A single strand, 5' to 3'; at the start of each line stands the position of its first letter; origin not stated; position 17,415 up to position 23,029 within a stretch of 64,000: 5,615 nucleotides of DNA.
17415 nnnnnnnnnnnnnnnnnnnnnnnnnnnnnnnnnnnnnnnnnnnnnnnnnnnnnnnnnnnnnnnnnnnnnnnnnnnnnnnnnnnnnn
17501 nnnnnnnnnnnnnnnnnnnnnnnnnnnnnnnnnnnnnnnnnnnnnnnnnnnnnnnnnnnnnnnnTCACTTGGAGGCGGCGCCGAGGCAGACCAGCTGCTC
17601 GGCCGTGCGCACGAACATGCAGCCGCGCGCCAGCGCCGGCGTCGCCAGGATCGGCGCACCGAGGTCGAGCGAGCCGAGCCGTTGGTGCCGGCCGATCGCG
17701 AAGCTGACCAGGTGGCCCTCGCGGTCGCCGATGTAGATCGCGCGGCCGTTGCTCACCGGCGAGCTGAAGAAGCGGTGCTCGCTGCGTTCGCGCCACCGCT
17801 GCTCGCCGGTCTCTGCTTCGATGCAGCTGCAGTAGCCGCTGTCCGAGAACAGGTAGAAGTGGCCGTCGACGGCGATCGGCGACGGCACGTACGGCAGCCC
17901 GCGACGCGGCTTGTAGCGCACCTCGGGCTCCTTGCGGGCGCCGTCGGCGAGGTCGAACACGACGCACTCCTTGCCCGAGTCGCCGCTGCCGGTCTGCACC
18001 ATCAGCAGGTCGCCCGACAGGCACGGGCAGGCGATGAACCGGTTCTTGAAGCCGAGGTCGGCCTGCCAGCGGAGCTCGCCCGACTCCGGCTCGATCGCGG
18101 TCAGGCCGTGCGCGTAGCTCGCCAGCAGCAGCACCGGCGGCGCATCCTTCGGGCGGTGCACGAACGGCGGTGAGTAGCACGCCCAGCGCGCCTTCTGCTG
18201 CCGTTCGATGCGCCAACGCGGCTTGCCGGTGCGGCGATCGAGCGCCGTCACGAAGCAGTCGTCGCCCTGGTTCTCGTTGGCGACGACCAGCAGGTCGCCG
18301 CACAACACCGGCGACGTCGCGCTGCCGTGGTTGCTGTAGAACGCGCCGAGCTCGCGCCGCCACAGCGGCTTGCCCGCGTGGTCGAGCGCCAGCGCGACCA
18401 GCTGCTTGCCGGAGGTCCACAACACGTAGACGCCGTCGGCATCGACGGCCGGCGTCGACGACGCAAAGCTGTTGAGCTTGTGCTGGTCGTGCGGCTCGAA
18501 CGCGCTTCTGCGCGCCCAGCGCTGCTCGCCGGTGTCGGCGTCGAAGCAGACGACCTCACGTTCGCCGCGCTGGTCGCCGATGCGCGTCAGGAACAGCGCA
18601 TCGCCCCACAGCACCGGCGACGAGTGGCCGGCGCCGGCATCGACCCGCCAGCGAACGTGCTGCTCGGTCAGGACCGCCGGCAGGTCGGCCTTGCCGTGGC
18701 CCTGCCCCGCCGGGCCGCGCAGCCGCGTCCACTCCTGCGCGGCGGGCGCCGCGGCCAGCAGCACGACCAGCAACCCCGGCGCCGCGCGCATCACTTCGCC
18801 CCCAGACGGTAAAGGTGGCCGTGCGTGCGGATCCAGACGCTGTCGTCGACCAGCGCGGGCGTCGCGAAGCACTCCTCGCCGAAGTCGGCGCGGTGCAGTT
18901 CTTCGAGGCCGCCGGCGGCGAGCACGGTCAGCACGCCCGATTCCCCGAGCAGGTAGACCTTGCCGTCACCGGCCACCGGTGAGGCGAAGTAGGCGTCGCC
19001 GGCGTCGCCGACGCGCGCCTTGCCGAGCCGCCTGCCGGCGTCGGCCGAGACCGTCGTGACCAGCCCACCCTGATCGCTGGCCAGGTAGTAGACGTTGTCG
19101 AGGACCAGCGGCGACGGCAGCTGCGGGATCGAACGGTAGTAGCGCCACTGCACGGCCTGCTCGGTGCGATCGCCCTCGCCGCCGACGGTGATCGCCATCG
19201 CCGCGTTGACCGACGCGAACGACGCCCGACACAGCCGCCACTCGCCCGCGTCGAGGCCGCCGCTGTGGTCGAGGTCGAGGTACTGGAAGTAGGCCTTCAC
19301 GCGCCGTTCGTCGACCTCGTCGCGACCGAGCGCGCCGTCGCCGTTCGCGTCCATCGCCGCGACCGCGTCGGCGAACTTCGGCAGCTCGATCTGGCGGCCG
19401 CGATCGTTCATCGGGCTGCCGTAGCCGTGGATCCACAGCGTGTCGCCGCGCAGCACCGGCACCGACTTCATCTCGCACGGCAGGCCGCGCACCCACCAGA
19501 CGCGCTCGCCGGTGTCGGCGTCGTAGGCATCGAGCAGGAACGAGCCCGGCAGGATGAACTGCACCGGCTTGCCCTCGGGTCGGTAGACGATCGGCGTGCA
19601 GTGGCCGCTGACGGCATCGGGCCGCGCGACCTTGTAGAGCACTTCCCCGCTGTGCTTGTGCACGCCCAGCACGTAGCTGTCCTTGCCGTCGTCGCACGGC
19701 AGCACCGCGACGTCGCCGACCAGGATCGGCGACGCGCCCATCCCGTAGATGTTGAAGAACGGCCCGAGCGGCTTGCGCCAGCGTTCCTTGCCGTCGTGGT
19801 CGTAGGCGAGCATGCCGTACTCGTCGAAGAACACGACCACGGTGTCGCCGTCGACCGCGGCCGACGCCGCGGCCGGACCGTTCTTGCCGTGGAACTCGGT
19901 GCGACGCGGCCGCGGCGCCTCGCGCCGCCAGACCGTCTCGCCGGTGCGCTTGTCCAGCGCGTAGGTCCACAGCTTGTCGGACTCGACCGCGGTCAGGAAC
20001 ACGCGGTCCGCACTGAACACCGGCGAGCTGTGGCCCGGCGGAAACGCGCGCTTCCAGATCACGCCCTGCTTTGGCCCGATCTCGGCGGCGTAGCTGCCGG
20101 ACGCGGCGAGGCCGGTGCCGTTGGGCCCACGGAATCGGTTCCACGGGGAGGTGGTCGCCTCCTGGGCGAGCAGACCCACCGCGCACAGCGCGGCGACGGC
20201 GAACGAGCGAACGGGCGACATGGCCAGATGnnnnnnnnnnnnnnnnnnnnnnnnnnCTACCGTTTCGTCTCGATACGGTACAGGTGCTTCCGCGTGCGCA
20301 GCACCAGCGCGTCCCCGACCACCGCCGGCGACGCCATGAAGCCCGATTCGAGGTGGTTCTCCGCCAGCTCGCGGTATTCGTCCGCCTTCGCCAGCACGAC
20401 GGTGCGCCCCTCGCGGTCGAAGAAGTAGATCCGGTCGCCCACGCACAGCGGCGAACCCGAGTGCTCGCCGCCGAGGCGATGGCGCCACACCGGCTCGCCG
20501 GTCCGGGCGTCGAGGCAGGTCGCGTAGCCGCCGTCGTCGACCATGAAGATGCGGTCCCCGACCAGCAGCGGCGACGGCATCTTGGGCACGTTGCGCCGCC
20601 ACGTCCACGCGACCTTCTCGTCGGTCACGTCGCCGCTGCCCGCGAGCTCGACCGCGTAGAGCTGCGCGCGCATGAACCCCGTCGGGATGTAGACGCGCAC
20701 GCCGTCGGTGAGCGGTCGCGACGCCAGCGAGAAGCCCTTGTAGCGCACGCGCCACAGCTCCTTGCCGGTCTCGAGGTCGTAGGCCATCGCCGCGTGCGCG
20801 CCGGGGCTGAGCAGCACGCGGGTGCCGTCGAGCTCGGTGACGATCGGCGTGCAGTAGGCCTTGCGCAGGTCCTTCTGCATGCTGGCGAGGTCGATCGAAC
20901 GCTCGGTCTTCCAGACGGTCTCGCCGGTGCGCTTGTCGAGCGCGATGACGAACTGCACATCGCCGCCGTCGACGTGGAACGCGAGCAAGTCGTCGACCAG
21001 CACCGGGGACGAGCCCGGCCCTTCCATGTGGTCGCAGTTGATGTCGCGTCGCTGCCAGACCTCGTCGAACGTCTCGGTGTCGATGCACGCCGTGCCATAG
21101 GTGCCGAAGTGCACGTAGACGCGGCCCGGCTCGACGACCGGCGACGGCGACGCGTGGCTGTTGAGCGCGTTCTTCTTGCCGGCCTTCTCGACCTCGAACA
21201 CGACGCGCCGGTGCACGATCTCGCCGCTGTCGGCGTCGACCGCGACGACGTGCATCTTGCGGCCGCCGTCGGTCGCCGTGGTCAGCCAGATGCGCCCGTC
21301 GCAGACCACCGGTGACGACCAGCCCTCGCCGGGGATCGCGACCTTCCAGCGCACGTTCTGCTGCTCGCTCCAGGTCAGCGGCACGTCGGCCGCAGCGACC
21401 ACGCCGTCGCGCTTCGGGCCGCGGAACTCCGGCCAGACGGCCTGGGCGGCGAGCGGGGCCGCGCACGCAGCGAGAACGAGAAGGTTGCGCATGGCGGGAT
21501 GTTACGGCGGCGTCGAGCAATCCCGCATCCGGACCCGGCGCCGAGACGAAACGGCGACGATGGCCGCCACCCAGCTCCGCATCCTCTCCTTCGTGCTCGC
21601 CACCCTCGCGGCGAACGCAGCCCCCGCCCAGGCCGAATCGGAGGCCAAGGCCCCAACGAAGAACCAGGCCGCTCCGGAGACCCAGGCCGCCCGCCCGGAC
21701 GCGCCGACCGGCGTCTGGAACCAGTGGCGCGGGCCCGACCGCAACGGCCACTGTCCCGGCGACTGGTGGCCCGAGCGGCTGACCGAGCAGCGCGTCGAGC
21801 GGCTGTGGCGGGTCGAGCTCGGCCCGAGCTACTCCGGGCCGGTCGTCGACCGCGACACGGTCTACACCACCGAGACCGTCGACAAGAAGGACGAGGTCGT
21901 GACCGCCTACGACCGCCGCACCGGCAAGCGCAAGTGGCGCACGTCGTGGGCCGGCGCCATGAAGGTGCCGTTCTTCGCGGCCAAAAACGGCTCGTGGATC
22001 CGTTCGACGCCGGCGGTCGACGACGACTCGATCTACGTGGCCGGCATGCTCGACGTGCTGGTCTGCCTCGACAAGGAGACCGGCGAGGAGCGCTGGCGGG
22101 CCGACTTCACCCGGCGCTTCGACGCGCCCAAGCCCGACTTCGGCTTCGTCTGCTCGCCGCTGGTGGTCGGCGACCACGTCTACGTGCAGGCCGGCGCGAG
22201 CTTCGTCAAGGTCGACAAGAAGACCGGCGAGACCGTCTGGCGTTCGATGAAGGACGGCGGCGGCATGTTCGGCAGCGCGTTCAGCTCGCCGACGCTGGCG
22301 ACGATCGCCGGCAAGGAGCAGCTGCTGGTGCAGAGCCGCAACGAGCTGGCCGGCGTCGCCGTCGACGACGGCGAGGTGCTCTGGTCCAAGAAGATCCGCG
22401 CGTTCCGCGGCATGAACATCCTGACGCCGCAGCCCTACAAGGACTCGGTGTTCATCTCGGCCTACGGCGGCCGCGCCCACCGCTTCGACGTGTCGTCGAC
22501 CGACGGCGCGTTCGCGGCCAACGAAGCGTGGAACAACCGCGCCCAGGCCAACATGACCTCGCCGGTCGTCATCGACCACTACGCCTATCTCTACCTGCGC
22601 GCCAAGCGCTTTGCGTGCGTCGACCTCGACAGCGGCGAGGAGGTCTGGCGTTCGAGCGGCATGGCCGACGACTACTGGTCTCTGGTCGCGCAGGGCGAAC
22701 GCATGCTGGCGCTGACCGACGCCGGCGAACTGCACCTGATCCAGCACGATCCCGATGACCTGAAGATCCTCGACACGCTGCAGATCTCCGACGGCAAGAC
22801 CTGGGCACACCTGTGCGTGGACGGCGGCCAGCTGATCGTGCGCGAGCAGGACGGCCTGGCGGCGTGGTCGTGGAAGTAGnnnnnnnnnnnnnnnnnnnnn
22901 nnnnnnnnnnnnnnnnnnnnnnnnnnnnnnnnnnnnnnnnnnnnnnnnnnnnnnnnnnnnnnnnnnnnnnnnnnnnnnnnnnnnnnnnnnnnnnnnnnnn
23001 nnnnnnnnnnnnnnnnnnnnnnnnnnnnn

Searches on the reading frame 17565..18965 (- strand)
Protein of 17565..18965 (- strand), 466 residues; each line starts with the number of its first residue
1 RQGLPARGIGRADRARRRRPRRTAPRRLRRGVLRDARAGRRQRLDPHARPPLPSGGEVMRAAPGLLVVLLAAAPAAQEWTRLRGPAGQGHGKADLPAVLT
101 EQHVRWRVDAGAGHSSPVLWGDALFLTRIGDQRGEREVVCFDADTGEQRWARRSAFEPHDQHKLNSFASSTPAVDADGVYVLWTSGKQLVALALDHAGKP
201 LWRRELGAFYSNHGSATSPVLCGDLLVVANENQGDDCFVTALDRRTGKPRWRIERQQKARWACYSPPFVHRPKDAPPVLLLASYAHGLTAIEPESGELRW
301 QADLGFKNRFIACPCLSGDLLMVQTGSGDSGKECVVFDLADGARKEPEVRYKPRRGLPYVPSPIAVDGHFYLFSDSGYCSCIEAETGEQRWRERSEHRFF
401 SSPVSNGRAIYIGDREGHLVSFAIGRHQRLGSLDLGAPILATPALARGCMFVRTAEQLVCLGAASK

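Call 13: search_protein_families(library=pfam, proteins=[window:17565-18965:-])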
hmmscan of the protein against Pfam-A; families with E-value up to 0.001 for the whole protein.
window:17565-18965:- (466 aa): 3 families
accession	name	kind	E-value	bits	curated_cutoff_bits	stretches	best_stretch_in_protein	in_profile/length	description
PF13360.13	PQQ_2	-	2.2e-28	99.9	27.6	2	239-462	5-223/233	Outer membrane protein assembly factor BamB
PF13570.13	Beta-prop_ACSF4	-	4e-15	56.5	133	1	185-450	26-268/329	Beta-alanine-activating enzyme, beta-propeller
PF01011.28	PQQ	-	2.8e-11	43.3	26.7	0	362-398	52-88/595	Glucose/ethanol/alcohol dehydrogenase, beta-propeller domain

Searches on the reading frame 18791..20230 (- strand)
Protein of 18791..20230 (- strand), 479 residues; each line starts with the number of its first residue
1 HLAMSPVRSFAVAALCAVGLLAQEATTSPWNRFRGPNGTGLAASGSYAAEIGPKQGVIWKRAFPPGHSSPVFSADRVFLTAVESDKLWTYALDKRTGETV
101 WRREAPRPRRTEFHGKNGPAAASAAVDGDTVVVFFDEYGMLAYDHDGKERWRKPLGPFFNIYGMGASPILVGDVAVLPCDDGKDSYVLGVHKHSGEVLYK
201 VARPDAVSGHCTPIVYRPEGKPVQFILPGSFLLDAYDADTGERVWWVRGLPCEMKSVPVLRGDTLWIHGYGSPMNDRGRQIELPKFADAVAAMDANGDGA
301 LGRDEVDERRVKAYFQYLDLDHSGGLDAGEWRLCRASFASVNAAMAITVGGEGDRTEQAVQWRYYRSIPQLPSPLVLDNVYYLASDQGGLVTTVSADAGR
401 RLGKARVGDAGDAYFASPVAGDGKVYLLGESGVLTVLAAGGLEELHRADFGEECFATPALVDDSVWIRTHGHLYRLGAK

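Call 13: search_protein_families(library=pfam, proteins=[window:18791-20230:-])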
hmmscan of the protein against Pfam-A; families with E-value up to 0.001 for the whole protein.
window:18791-20230:- (479 aa): 5 families
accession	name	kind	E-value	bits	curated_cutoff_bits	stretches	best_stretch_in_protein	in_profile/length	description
PF13360.13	PQQ_2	-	1.5e-16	61.2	27.6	1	57-189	55-174/233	Outer membrane protein assembly factor BamB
PF13202.12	EF-hand_5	-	1.5e-06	27.8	25.9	0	312-332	2-22/25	EF hand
PF00036.39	EF-hand_1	-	0.00032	20.5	25.4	0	311-333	2-24/29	EF hand domain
PF13499.12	EF-hand_7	-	0.00069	20.4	30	0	310-350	3-32/67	EF-hand domain pair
PF01011.28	PQQ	-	0.00069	18.9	26.7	0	67-108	539-579/595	Glucose/ethanol/alcohol dehydrogenase, beta-propeller domain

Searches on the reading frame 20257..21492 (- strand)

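Call 11: search_protein_families(library=pfam, proteins=[window:20257-21492:-])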
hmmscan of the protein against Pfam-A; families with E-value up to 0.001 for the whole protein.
window:20257-21492:- (411 aa): 3 families
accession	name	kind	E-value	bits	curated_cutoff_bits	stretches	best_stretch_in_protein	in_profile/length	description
PF13360.13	PQQ_2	-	3e-31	109.3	27.6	2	182-408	5-223/233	Outer membrane protein assembly factor BamB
PF13570.13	Beta-prop_ACSF4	-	1.5e-17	64.5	133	2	116-357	95-317/329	Beta-alanine-activating enzyme, beta-propeller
PF01011.28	PQQ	-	1.7e-10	40.7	26.7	0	293-344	28-89/595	Glucose/ethanol/alcohol dehydrogenase, beta-propeller domain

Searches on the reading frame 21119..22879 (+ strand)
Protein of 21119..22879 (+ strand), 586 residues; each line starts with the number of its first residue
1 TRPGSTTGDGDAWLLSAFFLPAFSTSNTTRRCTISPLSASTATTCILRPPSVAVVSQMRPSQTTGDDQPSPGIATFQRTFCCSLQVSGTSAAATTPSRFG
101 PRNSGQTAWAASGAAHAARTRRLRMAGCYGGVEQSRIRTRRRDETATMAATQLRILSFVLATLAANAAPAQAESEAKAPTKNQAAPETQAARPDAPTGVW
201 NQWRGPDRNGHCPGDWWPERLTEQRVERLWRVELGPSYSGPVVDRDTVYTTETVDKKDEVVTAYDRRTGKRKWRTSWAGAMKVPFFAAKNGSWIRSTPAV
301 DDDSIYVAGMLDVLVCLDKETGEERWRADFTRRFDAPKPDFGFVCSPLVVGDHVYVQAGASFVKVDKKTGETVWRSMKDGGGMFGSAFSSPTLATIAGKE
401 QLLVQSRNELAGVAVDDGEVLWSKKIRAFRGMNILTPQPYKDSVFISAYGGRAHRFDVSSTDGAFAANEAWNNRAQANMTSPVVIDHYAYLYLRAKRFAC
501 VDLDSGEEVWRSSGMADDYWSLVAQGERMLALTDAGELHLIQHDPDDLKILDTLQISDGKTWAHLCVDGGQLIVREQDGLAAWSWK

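Call 13: search_protein_families(library=pfam, proteins=[window:21119-22879:+])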
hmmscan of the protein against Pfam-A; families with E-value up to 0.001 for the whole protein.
window:21119-22879:+ (586 aa): 4 families
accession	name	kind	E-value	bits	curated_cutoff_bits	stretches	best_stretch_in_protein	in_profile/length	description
PF13360.13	PQQ_2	-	9.3e-42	143.7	27.6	1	257-511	1-232/233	Outer membrane protein assembly factor BamB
PF01011.28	PQQ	-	1e-12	48.1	26.7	0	293-331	48-86/595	Glucose/ethanol/alcohol dehydrogenase, beta-propeller domain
PF13570.13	Beta-prop_ACSF4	-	6.8e-09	36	133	1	293-542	50-288/329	Beta-alanine-activating enzyme, beta-propeller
PF25293.1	Beta-prop_EMC1_N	-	1.5e-06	28.5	34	1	268-447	7-169/219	EMC1 N-terminal beta-propeller domain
